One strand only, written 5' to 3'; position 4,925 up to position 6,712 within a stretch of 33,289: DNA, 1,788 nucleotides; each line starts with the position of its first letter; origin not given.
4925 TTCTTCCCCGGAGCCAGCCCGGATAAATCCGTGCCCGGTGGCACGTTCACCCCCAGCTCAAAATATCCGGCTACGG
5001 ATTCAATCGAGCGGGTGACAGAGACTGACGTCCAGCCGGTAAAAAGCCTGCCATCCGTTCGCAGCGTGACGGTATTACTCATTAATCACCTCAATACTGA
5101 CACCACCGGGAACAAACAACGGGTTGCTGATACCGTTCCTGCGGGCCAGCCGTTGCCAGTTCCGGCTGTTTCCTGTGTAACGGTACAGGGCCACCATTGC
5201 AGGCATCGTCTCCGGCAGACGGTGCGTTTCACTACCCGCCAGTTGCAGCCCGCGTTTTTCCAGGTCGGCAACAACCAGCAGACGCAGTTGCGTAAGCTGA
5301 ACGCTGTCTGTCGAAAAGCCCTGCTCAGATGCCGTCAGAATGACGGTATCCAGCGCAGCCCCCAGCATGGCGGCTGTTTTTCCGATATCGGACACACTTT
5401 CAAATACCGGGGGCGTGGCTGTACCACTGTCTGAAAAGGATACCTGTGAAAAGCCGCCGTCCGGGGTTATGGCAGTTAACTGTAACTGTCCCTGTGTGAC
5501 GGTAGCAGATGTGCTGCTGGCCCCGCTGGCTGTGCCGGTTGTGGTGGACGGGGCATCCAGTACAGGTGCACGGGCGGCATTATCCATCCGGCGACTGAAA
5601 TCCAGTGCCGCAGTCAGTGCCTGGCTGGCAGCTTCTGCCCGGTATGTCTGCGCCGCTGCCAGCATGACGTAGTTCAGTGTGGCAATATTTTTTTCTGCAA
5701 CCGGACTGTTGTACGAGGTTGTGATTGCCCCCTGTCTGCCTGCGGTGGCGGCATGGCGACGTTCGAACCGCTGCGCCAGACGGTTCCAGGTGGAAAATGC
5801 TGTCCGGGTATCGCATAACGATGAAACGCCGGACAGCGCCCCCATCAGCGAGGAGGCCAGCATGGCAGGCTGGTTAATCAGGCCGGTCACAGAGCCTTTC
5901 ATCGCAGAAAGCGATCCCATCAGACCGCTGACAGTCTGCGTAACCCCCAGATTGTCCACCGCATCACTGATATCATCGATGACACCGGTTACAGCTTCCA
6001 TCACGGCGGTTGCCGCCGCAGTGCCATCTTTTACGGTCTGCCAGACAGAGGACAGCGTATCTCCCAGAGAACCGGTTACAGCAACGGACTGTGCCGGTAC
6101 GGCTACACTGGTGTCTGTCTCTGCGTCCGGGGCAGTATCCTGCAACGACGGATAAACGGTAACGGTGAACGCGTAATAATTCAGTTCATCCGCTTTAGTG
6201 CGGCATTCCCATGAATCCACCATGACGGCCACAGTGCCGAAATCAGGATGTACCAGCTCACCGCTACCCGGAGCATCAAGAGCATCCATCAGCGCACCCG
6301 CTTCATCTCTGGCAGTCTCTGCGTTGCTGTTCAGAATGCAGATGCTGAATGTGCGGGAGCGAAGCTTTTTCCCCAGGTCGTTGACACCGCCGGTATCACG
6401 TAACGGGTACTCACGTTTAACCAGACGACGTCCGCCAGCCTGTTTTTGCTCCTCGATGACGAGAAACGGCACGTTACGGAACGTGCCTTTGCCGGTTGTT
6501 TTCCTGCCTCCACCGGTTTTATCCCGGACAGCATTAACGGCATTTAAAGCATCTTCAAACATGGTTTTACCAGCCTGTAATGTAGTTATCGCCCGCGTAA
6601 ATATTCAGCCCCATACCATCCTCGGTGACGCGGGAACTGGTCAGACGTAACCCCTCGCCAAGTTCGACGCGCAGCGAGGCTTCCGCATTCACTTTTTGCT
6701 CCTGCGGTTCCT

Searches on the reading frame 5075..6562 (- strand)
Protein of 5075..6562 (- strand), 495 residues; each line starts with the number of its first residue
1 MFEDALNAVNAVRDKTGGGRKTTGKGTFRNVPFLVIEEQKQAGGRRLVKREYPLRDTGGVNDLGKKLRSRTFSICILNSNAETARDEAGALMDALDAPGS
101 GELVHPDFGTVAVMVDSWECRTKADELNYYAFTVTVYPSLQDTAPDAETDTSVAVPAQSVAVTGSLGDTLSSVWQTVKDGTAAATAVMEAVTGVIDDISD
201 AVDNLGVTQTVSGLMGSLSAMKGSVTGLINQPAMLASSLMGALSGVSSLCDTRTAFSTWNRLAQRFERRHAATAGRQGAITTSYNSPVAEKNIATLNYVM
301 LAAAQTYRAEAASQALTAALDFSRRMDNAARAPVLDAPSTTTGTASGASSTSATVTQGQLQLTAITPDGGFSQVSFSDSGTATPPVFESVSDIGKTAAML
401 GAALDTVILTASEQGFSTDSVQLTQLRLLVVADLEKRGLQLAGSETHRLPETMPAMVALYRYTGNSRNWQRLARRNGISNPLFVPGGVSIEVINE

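Call 47: find_encoding_contigs(protein=window:5075-6562:-, flank=10000, max_places=10)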
Protein window:5075-6562:- (495 aa): 24 contigs read that carry it; 8 places shown.
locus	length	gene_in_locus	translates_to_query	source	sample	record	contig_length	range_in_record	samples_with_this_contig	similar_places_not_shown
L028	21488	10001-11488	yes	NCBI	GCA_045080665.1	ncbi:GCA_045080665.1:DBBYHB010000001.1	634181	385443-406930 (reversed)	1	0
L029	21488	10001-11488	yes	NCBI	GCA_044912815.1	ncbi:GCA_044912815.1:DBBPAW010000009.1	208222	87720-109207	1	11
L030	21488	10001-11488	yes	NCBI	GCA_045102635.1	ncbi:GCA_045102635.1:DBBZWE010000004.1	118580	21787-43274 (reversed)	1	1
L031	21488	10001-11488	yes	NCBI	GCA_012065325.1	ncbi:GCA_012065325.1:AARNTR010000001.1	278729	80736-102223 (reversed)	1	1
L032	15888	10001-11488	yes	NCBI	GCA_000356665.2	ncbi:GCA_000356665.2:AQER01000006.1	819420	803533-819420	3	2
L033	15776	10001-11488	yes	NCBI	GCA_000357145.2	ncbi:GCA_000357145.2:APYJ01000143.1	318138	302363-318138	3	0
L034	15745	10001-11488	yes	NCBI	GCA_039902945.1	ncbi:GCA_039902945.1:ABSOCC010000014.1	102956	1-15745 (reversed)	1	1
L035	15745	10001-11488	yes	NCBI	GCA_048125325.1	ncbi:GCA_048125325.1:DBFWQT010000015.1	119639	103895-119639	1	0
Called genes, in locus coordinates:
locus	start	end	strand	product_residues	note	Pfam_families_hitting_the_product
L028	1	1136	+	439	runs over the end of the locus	PF04233:Phage_Mu_F, PF18819:MuF_C (weak)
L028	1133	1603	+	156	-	PF05069:Phage_tail_S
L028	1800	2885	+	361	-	PF10123:Mu-like_Pro_N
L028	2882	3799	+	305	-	PF10124:Mu-like_gpT, PF25209:Phage_capsid_4 (faint)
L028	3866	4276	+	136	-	PF17891:FluMu_N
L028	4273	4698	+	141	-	PF07030:Phage_Mu_Gp36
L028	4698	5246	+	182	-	PF08873:Phage_Mu_Gp37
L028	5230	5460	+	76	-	PF10948:DUF2635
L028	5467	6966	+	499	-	PF17481:Phage_sheath_domII (faint), PF04984:Phage_sheath_1, PF17482:Phage_sheath_1C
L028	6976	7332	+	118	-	PF10618:Tail_tube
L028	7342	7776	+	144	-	PF23746:Gp41_Mu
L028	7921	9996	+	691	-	PF20155:TMP_3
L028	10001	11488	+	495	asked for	PF07157:DNA_circ_N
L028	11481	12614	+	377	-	PF21683:GpP-like_1st, PF05954:Phage_GPD (weak), PF22255:Gp44-like_2nd, PF21929:GpP_4th (weak)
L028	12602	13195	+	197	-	PF06890:Phage_Mu_Gp45, PF18715:Phage_spike (weak)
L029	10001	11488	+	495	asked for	PF07157:DNA_circ_N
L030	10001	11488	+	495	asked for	PF07157:DNA_circ_N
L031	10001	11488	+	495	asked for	PF07157:DNA_circ_N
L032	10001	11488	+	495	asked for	PF07157:DNA_circ_N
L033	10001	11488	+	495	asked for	PF07157:DNA_circ_N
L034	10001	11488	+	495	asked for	PF07157:DNA_circ_N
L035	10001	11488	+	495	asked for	PF07157:DNA_circ_N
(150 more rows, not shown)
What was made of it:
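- Tried and rejected: The gene N protein worked instead (call 47).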
